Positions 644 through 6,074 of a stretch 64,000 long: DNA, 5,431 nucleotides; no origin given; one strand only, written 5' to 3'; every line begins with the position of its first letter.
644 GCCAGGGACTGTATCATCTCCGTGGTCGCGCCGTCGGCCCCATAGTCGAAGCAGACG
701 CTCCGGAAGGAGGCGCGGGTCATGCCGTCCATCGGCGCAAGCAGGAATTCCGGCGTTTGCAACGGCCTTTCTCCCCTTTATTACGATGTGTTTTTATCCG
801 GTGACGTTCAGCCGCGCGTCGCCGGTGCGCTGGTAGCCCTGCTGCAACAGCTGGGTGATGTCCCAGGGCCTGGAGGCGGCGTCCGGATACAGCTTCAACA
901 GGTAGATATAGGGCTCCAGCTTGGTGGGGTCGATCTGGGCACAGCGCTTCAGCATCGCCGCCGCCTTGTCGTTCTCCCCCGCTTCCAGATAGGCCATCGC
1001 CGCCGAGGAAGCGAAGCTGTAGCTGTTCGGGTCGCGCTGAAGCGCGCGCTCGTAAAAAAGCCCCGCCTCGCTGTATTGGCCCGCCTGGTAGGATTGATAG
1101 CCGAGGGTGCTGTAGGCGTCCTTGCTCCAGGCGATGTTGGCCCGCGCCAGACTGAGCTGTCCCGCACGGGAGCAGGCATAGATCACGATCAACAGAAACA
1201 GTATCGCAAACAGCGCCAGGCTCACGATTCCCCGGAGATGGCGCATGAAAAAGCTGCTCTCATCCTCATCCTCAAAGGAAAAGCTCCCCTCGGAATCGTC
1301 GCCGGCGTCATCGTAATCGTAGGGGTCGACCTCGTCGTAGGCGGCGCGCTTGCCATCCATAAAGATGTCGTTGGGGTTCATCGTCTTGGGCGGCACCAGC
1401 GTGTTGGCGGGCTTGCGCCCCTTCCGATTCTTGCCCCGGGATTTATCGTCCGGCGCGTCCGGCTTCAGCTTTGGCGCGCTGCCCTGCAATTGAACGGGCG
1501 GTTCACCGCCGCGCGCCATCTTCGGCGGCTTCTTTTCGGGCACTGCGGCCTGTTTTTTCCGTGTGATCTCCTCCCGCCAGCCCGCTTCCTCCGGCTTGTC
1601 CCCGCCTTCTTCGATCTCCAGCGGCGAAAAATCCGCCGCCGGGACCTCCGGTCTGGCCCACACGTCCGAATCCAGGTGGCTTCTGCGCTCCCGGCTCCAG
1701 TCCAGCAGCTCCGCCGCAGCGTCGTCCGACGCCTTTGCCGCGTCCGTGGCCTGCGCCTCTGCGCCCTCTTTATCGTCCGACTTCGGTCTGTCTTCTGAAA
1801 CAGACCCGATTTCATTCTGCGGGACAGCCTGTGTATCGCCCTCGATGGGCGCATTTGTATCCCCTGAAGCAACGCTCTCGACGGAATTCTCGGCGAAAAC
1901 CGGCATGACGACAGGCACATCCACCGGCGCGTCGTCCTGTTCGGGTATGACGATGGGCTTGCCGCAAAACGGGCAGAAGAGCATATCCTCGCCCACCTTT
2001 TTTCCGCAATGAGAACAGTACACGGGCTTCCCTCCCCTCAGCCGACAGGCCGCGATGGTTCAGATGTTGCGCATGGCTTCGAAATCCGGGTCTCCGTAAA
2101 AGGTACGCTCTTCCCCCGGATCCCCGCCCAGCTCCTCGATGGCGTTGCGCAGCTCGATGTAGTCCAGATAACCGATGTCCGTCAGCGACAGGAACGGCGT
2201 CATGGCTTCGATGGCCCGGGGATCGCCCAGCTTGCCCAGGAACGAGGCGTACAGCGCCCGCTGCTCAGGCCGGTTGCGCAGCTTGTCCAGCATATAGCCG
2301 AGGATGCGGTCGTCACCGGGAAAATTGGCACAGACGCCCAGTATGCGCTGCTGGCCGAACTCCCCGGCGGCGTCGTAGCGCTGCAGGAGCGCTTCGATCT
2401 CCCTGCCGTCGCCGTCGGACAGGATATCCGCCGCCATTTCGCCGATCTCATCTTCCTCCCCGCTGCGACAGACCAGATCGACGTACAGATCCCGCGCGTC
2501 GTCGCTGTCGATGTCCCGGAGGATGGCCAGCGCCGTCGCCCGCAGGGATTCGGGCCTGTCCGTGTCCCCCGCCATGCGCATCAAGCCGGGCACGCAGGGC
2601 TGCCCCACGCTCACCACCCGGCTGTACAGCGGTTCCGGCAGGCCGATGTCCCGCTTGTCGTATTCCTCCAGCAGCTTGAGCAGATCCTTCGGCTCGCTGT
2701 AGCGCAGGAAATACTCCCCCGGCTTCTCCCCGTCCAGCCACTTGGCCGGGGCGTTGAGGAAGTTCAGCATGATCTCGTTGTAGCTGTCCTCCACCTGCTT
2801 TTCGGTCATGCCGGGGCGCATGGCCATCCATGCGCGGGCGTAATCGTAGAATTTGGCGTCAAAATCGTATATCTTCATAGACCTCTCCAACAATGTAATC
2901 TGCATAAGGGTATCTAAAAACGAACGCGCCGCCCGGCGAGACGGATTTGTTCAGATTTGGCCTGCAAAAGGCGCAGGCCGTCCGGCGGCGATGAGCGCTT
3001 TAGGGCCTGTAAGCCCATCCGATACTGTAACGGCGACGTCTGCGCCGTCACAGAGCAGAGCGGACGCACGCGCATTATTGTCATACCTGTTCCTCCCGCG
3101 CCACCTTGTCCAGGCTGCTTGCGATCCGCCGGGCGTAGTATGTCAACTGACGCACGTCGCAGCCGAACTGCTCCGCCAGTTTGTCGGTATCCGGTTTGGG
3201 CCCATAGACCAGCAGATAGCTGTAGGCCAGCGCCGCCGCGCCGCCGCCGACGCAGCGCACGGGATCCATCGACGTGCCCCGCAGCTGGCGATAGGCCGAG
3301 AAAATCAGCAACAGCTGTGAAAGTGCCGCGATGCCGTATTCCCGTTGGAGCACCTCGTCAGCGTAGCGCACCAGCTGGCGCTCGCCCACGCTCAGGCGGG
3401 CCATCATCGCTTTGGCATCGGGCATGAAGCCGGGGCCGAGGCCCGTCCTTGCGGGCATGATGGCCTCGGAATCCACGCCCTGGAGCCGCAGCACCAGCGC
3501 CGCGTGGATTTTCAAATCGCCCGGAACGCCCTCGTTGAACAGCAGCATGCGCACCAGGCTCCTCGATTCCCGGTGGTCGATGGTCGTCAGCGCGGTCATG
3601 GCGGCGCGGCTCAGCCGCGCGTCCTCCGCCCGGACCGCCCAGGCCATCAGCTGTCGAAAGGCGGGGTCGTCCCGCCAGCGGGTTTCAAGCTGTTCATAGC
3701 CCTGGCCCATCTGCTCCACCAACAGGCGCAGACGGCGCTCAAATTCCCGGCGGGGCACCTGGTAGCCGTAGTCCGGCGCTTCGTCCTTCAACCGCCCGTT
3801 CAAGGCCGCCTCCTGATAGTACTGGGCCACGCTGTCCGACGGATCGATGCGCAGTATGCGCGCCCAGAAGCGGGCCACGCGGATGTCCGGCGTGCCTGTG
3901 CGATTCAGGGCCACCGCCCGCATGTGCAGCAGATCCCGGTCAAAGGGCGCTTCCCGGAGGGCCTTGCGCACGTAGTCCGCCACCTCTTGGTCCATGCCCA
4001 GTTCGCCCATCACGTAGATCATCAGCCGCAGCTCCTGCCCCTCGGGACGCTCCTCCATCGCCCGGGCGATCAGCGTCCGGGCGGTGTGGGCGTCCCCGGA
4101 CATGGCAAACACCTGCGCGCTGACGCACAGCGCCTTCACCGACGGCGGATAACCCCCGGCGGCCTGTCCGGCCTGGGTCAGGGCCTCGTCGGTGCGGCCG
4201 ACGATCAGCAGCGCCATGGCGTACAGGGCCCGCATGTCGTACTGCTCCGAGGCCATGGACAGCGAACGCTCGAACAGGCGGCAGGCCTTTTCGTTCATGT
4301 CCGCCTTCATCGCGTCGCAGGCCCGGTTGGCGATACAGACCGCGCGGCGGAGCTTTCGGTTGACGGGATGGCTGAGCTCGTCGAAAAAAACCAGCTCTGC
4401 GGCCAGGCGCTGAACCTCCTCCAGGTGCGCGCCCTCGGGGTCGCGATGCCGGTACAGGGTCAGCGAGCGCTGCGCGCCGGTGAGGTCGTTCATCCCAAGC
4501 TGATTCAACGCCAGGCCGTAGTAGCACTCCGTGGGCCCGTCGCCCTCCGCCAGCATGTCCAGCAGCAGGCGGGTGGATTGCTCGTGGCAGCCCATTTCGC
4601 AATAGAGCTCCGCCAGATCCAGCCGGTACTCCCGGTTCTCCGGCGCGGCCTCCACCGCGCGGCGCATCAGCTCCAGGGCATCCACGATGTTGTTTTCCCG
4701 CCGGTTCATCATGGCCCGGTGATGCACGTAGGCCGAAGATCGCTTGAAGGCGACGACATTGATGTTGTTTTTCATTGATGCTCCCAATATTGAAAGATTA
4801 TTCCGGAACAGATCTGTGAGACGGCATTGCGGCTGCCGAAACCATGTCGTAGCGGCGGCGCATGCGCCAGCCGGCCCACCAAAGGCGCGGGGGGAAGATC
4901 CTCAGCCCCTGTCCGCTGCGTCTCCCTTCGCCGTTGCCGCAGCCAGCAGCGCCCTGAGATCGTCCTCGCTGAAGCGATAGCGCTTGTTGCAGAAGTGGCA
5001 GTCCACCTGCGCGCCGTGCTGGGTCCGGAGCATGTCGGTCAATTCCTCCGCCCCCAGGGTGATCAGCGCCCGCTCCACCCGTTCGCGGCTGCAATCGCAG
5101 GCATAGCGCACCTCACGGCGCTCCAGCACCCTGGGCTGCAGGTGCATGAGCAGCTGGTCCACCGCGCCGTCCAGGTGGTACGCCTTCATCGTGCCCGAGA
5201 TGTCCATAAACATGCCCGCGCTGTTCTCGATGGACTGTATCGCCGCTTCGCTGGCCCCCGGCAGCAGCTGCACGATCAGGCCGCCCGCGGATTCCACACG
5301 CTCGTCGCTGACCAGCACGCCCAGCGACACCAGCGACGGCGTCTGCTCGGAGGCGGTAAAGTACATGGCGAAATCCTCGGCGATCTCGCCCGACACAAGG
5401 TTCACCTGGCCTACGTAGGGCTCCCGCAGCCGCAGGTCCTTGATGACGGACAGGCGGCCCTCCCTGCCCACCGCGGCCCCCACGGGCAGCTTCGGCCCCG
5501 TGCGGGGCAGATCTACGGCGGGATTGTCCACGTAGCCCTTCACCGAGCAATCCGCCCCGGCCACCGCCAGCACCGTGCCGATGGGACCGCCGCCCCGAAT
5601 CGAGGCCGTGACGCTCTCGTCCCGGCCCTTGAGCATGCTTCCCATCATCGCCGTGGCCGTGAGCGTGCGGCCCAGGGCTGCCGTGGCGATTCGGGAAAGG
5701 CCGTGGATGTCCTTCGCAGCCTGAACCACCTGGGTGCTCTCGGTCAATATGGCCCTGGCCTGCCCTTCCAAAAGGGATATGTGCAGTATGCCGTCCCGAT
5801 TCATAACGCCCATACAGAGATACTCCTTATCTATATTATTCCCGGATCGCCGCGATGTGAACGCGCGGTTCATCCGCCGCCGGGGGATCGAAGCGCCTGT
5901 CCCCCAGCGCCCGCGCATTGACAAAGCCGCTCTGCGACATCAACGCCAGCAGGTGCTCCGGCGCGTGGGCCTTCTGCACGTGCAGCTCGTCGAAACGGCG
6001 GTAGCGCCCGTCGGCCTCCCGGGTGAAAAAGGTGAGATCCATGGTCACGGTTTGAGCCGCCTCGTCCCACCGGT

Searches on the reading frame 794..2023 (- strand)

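Call 89: search_protein_families(library=pfam, max_evalue=1e-8, proteins=[window:794-2023:-])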
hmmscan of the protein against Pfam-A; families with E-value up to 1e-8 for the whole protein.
window:794-2023:- (409 aa): 1 family
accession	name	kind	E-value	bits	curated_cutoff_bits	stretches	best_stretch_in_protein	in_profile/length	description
PF07719.23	TPR_2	-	6e-09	35.8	27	0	302-333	2-33/34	Tetratricopeptide repeat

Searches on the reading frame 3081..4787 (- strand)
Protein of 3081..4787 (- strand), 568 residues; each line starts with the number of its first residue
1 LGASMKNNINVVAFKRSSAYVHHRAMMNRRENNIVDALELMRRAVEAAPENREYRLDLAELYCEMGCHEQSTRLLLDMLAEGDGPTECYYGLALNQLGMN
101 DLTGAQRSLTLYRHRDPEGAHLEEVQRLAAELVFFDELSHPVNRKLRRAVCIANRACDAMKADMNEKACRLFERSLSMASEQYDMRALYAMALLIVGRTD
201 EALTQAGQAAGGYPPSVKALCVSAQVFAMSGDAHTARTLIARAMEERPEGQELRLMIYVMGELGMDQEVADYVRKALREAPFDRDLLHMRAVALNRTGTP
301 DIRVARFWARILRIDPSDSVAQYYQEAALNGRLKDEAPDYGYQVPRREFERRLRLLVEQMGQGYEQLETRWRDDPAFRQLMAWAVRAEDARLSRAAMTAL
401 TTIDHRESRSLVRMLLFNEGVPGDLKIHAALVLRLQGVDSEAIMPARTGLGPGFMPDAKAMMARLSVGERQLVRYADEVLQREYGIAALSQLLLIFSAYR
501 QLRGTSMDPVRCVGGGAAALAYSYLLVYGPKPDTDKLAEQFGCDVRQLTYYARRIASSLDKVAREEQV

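Call 89: search_protein_families(library=pfam, max_evalue=1e-8, proteins=[window:3081-4787:-])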
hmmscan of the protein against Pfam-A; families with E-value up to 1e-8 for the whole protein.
window:3081-4787:- (568 aa): 1 family
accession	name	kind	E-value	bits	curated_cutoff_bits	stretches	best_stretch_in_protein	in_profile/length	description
PF14559.12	TPR_19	-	1.1e-09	38.9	25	0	31-82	4-55/68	Tetratricopeptide repeat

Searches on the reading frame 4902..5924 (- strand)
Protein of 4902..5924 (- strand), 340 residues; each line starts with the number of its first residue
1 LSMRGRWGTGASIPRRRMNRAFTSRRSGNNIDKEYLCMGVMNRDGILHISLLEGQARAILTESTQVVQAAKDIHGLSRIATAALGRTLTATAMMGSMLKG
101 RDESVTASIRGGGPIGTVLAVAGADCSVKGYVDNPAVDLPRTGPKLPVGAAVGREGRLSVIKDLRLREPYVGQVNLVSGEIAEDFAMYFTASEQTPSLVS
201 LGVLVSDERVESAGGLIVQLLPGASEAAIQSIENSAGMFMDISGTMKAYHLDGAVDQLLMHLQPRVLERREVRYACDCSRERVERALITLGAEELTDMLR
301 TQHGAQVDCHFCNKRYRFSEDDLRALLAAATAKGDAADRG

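Call 89: search_protein_families(library=pfam, max_evalue=1e-8, proteins=[window:4902-5924:-])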
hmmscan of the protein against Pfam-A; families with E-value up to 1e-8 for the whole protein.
window:4902-5924:- (340 aa): 1 family
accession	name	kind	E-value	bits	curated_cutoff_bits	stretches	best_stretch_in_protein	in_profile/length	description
PF01430.24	HSP33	-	7.2e-91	304.8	21.4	1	46-319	3-273/273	Hsp33 protein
